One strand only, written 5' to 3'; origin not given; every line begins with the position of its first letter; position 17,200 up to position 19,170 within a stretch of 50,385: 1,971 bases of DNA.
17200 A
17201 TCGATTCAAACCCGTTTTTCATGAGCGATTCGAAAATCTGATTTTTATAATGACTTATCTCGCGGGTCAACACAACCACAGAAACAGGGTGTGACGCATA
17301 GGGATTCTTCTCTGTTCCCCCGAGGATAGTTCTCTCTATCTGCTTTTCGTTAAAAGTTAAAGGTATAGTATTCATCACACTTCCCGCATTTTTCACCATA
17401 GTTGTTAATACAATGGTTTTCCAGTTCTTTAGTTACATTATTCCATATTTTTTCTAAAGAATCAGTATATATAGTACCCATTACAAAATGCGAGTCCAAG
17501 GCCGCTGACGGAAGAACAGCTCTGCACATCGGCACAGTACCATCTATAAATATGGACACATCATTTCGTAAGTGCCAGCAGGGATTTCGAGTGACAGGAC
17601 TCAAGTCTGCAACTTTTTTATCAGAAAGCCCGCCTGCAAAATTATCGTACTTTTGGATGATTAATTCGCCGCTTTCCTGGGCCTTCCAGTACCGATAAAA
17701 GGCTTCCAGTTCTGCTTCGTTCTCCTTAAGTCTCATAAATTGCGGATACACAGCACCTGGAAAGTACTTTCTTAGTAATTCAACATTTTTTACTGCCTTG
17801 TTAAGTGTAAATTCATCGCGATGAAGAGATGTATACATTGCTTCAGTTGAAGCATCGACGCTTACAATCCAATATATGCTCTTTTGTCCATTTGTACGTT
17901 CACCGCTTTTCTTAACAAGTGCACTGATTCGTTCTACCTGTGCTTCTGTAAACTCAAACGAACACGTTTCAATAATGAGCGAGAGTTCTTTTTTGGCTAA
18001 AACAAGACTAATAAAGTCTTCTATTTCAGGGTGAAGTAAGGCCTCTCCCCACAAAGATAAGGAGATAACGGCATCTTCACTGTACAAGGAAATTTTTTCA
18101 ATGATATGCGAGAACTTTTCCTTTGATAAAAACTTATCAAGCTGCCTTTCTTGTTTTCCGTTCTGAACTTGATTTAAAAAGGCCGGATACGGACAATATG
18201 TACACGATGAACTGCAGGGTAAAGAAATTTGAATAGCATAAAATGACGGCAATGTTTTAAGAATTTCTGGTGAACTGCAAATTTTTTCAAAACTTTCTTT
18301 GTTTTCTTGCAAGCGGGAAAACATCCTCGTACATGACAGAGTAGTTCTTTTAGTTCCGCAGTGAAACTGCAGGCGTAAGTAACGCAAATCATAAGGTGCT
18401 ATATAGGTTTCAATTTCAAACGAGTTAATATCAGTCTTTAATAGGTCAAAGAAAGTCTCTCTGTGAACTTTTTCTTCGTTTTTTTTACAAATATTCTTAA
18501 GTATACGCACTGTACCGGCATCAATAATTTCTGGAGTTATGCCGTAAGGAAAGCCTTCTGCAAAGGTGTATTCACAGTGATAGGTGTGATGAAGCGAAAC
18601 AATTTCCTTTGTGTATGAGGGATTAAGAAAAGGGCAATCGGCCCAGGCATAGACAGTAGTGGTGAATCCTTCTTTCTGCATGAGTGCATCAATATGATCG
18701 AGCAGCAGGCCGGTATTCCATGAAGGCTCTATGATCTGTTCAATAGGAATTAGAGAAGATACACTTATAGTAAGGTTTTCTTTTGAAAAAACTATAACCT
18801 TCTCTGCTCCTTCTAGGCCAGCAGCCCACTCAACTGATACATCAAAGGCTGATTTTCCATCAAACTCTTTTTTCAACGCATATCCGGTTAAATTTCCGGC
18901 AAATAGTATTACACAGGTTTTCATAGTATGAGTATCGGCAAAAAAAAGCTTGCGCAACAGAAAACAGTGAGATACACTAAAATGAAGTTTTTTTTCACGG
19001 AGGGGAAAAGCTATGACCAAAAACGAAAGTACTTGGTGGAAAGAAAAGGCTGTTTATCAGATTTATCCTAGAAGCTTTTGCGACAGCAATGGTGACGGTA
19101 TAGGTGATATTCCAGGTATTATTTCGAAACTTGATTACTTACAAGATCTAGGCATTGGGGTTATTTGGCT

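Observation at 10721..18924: Six-gene translationally coupled operon joins a radical-SAM/SPASM enzyme and nucleotide-sugar machinery to a cell-wall amidase, next to flaA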

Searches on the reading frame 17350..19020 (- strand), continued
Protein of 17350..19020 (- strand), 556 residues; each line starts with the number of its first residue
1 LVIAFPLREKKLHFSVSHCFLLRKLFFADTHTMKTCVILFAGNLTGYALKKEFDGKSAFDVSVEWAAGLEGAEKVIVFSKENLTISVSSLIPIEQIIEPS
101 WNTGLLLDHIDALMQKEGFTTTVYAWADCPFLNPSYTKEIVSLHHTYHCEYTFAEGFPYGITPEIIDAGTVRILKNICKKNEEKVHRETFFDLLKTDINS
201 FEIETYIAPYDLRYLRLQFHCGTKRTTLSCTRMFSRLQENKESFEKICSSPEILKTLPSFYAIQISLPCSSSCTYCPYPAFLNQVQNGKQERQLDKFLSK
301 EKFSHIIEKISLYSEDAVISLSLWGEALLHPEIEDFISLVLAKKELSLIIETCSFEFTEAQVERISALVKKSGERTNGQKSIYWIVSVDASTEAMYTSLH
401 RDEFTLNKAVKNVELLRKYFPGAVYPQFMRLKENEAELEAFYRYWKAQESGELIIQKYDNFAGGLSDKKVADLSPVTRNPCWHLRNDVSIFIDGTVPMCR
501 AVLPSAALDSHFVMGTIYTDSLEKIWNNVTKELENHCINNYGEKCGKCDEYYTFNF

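Call 79: find_encoding_contigs(protein=P0375, flank=10000, max_places=2)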
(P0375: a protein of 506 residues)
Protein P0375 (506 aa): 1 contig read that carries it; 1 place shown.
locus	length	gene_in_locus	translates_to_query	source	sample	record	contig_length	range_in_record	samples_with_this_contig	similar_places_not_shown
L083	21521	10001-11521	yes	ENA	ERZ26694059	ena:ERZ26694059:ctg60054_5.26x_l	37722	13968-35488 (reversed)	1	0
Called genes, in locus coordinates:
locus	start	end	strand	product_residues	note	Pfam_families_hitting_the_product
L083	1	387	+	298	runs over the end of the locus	PF01148:CTP_transf_1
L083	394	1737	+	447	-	PF02163:Peptidase_M50, PF00595:PDZ (faint), PF13180:PDZ_2 (weak), PF14685:PDZ_Tricorn (faint), PF17820:PDZ_6, PF13180:PDZ_2 (weak), PF17820:PDZ_6 (weak)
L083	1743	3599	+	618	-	PF03485:Arg_tRNA_synt_N (faint), PF00750:tRNA-synt_1d, PF05746:DALR_1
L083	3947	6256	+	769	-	PF00310:GATase_2, PF04898:Glu_syn_central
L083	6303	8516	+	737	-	PF01645:Glu_synthase, PF01493:GXGXG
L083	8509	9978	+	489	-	PF14691:Fer4_20, PF00070:Pyr_redox (weak), PF00743:FMO-like (faint), PF03486:HI0933_like (faint), PF07992:Pyr_redox_2, PF12831:FAD_oxidored (faint), PF13450:NAD_binding_8, PF01593:Amino_oxidase (weak)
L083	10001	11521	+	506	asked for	PF13186:SPASM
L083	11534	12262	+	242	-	PF02348:CTP_transf_3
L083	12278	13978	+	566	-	PF13489:Methyltransf_23, PF08241:Methyltransf_11, PF08242:Methyltransf_12, PF13649:Methyltransf_25, PF13847:Methyltransf_31 (weak)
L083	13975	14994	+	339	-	PF22660:RS_preATP-grasp-like (faint), PF14397:ATPgrasp_ST (weak), PF02655:ATP-grasp_3, PF13535:ATP-grasp_4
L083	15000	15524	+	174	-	-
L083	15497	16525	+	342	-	PF01520:Amidase_3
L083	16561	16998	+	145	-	-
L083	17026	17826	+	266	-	PF12645:HTH_16, PF04542:Sigma70_r2, PF04539:Sigma70_r3 (faint)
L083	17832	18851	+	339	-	PF00814:TsaD, PF22521:HypF_C_2 (weak)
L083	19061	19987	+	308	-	PF13174:TPR_6 (faint), PF13432:TPR_16 (faint), PF13525:YfiO (weak)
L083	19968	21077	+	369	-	-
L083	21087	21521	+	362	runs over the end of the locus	-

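Call 80: find_encoding_contigs(protein=P0415, flank=10000, max_places=2)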
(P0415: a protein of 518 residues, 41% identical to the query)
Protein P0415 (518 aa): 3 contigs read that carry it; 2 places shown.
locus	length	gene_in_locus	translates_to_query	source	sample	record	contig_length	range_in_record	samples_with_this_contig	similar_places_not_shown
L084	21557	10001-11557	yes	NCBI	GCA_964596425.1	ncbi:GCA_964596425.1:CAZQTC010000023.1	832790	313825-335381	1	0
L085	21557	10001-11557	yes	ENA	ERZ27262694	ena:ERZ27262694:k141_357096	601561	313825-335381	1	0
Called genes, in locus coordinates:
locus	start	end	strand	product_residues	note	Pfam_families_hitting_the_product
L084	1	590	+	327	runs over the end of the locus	PF01041:DegT_DnrJ_EryC1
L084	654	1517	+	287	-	PF01513:NAD_kinase, PF20143:NAD_kinase_C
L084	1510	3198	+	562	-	PF02463:SMC_N, PF13476:AAA_23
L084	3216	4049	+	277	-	-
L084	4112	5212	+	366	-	-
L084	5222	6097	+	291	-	PF01551:Peptidase_M23, PF27332:TP_0781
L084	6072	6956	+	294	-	PF13489:Methyltransf_23, PF03141:Methyltransf_29 (weak), PF07021:MetW, PF08241:Methyltransf_11, PF08242:Methyltransf_12 (weak), PF13649:Methyltransf_25, PF13847:Methyltransf_31 (weak)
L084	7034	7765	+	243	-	PF16258:DUF4912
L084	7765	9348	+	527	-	PF03065:Glyco_hydro_57, PF09210:BE_C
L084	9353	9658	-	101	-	PF01740:STAS, PF13466:STAS_2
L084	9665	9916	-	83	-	-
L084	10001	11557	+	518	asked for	PF04055:Radical_SAM, PF13186:SPASM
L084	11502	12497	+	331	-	-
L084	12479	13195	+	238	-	PF02348:CTP_transf_3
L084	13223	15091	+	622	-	PF02353:CMAS (weak), PF13489:Methyltransf_23, PF08241:Methyltransf_11, PF08242:Methyltransf_12, PF13649:Methyltransf_25, PF13847:Methyltransf_31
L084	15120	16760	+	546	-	PF18130:ATPgrasp_N (weak), PF01071:GARS_A, PF02655:ATP-grasp_3, PF02786:CPSase_L_D2 (weak), PF07478:Dala_Dala_lig_C, PF13535:ATP-grasp_4, PF18603:LAL_C2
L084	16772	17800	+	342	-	PF01520:Amidase_3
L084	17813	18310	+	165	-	PF10646:Germane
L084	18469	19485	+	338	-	PF04620:FlaA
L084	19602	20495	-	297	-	PF00763:THF_DHG_CYH, PF02882:THF_DHG_CYH_C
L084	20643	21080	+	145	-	-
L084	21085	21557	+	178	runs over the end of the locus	PF00156:Pribosyltran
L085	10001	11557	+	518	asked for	PF04055:Radical_SAM, PF13186:SPASM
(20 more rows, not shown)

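Call 81: find_encoding_contigs(protein=P0338, flank=10000, max_places=2)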
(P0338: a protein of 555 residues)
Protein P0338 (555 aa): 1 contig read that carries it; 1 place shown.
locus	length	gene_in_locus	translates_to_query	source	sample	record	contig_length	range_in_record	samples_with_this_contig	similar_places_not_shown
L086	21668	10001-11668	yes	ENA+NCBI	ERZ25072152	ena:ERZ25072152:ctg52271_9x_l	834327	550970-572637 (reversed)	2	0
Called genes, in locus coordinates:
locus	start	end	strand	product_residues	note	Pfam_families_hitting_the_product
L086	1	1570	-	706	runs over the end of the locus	PF00580:UvrD-helicase, PF01443:Viral_helicase1 (faint), PF13245:AAA_19, PF13361:UvrD_C, PF13538:UvrD_C_2 (faint)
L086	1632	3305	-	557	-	PF13413:HTH_25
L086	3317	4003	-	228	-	PF03548:LolA (weak)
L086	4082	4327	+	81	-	-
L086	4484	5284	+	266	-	PF16561:AMPK1_CBM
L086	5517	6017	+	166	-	PF03099:BPL_LplA_LipB (weak), PF02237:BPL_C (faint)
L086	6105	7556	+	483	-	PF01966:HD, PF13286:HD_assoc (weak)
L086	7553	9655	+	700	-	PF25833:Fn3_SaeA_3rd (faint), PF06468:Spond_N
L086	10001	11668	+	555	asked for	PF13186:SPASM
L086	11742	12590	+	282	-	-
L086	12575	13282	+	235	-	PF02348:CTP_transf_3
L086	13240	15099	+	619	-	PF13489:Methyltransf_23, PF08241:Methyltransf_11, PF08242:Methyltransf_12, PF13649:Methyltransf_25 (weak), PF13847:Methyltransf_31 (weak)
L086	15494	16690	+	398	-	PF00089:Trypsin, PF13365:Trypsin_2, PF13180:PDZ_2 (weak), PF17820:PDZ_6 (faint)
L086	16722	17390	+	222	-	PF01325:Fe_dep_repress, PF02742:Fe_dep_repr_C, PF04023:FeoA (weak)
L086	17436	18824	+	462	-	PF05833:NFACT_N, PF05670:NFACT-R_1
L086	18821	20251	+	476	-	-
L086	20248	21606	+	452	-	PF21799:MurD-like_N (weak), PF08245:Mur_ligase_M, PF02875:Mur_ligase_C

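Call 82: list_cluster_members(proteins=[P0390, P0338, P0415, P0470, P0383, L082:3260-4444:-, L086:20248-21606:+, L083:1743-3599:+, L081:8181-9410:-, L084:7765-9348:+])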
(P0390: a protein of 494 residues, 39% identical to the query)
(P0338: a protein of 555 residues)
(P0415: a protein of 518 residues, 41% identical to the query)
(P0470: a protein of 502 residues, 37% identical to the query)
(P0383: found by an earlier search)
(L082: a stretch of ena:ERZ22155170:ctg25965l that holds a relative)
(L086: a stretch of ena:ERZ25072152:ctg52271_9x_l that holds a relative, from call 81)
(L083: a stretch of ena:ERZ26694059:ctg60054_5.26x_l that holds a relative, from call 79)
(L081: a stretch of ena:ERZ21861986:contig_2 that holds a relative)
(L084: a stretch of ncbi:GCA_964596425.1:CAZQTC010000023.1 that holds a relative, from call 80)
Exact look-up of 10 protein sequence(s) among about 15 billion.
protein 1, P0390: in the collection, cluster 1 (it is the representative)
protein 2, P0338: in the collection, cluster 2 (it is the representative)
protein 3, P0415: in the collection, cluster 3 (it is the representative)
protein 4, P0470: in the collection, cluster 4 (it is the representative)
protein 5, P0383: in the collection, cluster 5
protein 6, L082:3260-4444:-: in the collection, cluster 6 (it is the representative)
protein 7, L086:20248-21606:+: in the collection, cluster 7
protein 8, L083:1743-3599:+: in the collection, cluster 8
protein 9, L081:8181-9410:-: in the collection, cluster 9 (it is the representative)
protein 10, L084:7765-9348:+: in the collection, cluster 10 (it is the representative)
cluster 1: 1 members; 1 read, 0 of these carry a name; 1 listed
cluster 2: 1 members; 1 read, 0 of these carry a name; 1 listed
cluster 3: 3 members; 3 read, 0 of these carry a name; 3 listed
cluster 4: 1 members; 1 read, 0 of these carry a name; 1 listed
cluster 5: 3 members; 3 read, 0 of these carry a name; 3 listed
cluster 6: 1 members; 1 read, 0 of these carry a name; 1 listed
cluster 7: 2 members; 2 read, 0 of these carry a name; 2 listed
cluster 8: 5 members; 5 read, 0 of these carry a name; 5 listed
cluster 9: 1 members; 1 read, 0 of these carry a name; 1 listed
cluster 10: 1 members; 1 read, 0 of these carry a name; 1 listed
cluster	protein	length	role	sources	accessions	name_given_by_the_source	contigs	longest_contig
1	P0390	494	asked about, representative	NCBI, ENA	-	-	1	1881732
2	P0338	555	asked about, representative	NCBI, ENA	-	-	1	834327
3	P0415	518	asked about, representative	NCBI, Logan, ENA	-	-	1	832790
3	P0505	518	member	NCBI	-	-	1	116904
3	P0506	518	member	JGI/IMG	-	-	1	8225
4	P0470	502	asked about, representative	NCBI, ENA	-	-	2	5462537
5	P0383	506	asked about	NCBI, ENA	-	-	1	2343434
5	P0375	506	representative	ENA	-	-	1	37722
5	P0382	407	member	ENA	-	-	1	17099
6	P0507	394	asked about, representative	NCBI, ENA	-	-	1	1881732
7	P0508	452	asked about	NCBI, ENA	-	-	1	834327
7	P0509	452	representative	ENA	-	-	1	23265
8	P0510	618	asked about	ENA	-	-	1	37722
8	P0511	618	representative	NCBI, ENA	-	-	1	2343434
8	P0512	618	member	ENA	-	-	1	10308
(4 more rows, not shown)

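Call 90: find_encoding_contigs(protein=P0424, flank=10000, max_places=1)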
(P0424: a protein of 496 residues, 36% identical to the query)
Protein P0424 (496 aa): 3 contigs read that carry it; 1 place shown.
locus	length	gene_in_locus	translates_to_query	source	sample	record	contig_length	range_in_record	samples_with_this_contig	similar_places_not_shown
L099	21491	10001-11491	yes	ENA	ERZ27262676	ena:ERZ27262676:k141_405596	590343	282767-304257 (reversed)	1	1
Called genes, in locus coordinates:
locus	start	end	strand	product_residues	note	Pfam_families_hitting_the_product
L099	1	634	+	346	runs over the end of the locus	PF01041:DegT_DnrJ_EryC1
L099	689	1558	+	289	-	PF01513:NAD_kinase, PF20143:NAD_kinase_C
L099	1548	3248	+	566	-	PF02463:SMC_N, PF13175:AAA_15 (weak), PF13476:AAA_23 (faint)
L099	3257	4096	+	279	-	-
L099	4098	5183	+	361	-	-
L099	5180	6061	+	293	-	PF01551:Peptidase_M23, PF27332:TP_0781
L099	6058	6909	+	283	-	PF13489:Methyltransf_23, PF07021:MetW, PF08241:Methyltransf_11, PF08242:Methyltransf_12 (weak), PF13649:Methyltransf_25, PF13847:Methyltransf_31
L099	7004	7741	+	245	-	PF16258:DUF4912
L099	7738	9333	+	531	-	PF03065:Glyco_hydro_57, PF09210:BE_C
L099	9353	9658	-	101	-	PF01740:STAS, PF13466:STAS_2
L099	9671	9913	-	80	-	-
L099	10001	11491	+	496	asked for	PF04055:Radical_SAM, PF13186:SPASM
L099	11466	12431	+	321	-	-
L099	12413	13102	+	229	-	PF02348:CTP_transf_3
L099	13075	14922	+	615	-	PF01209:Ubie_methyltran (faint), PF02353:CMAS (faint), PF13489:Methyltransf_23, PF08241:Methyltransf_11, PF08242:Methyltransf_12, PF13649:Methyltransf_25, PF13847:Methyltransf_31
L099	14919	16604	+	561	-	PF18130:ATPgrasp_N, PF01071:GARS_A, PF02655:ATP-grasp_3, PF02786:CPSase_L_D2 (weak), PF02222:ATP-grasp (weak), PF07478:Dala_Dala_lig_C, PF13535:ATP-grasp_4, PF18603:LAL_C2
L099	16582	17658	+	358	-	PF01520:Amidase_3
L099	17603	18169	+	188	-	PF10646:Germane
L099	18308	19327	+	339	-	PF04620:FlaA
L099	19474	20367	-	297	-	PF00763:THF_DHG_CYH, PF02882:THF_DHG_CYH_C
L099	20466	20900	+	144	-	-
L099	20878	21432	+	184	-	PF00156:Pribosyltran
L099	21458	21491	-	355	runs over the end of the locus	PF00586:AIRS, PF02769:AIRS_C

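Call 91: find_encoding_contigs(protein=P0483, flank=10000, max_places=1)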
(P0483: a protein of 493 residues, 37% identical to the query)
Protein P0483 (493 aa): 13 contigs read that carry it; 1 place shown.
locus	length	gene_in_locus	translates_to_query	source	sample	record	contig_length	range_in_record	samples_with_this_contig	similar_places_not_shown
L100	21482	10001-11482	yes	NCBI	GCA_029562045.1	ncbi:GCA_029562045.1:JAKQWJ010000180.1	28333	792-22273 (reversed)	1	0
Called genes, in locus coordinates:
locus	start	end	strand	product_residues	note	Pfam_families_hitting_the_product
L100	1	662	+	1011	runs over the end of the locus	PF27421:TP_0855_helical, PF27427:TP_0855_C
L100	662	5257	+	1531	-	PF00672:HAMP (weak), PF07228:SpoIIE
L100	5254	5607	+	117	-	PF12773:DZR (weak)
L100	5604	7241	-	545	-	PF08308:PEGA, PF13620:CarboxypepD_reg (faint), PF13860:FlgD_ig (faint)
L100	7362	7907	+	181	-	-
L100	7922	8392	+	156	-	PF02643:DUF192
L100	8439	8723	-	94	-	PF02609:Exonuc_VII_S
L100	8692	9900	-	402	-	PF13742:tRNA_anti_2, PF01336:tRNA_anti-codon, PF02601:Exonuc_VII_L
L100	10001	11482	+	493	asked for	PF04055:Radical_SAM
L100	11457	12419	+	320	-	-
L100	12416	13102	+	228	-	PF02348:CTP_transf_3, PF12804:NTP_transf_3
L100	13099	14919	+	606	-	PF13489:Methyltransf_23, PF13847:Methyltransf_31 (weak), PF08241:Methyltransf_11, PF08242:Methyltransf_12, PF13649:Methyltransf_25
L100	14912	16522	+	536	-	PF01071:GARS_A, PF02655:ATP-grasp_3, PF07478:Dala_Dala_lig_C, PF13535:ATP-grasp_4, PF18603:LAL_C2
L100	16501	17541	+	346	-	PF01520:Amidase_3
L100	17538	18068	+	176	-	PF10646:Germane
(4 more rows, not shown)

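Call 92: find_encoding_contigs(protein=P0405, flank=10000, max_places=1)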
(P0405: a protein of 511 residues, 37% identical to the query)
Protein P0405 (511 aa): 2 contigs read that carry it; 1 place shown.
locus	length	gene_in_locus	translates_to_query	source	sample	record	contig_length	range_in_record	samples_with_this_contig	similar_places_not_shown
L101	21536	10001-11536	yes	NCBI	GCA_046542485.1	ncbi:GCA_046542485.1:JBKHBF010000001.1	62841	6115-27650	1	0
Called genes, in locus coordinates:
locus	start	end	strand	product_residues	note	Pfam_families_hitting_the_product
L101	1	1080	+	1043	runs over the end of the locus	PF14559:TPR_19 (faint), PF27421:TP_0855_helical, PF27427:TP_0855_C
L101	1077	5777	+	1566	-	PF13088:BNR_2 (weak), PF07228:SpoIIE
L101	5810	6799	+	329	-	-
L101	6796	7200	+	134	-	PF13248:Zn_ribbon_3 (weak), PF12773:DZR (weak), PF13240:Zn_Ribbon_1 (weak)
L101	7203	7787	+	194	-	-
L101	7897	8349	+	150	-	PF02643:DUF192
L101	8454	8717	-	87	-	PF02609:Exonuc_VII_S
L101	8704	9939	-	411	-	PF13742:tRNA_anti_2, PF01336:tRNA_anti-codon, PF02601:Exonuc_VII_L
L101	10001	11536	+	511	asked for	PF13186:SPASM (weak)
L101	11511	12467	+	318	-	-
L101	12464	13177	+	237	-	PF02348:CTP_transf_3, PF12804:NTP_transf_3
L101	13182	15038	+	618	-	PF13489:Methyltransf_23, PF08241:Methyltransf_11, PF08242:Methyltransf_12, PF13649:Methyltransf_25, PF13847:Methyltransf_31 (weak)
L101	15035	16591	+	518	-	PF18130:ATPgrasp_N (weak), PF02655:ATP-grasp_3, PF07478:Dala_Dala_lig_C, PF13535:ATP-grasp_4, PF18603:LAL_C2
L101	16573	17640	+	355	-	PF01520:Amidase_3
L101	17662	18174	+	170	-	PF10646:Germane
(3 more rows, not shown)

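Call 96: search_protein_families(library=padloc, proteins=[window:17350-18924:-], max_evalue=0.001)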
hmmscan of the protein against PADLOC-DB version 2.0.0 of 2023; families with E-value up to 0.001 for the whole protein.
window:17350-18924:- (524 aa): 0 families

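Call 98: search_protein_families(library=pfam, proteins=[L083:15000-15524:+, L083:16561-16998:+, L082:17555-17995:+, L086:11742-12590:+], max_evalue=10)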
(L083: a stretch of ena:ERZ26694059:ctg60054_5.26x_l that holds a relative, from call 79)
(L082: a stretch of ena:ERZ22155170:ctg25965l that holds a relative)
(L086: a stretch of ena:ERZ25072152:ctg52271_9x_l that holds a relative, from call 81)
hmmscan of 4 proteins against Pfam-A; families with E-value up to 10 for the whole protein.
L083:15000-15524:+ (174 aa): 1 family
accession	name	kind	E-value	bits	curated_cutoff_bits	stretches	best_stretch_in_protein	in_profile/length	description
PF18603.7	LAL_C2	-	0.0034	18.1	29.4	1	2-51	21-70/78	L-amino acid ligase C-terminal domain 2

L083:16561-16998:+ (145 aa): 1 family
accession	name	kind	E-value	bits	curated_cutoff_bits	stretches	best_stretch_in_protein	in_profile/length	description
PF24402.1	iHKD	-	0.015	15.8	27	1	34-123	20-104/111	Inactive HKD-Rease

L082:17555-17995:+ (146 aa): 0 families

L086:11742-12590:+ (282 aa): 0 families

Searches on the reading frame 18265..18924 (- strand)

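Call 98: search_protein_families(library=pfam, proteins=[window:18265-18924:-], max_evalue=10)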
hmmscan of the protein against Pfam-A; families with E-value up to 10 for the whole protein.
window:18265-18924:- (220 aa): 1 family
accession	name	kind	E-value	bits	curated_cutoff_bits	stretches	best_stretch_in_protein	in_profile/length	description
PF12804.13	NTP_transf_3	-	0.025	15.2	27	1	20-119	20-118/160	MobA-like NTP transferase domain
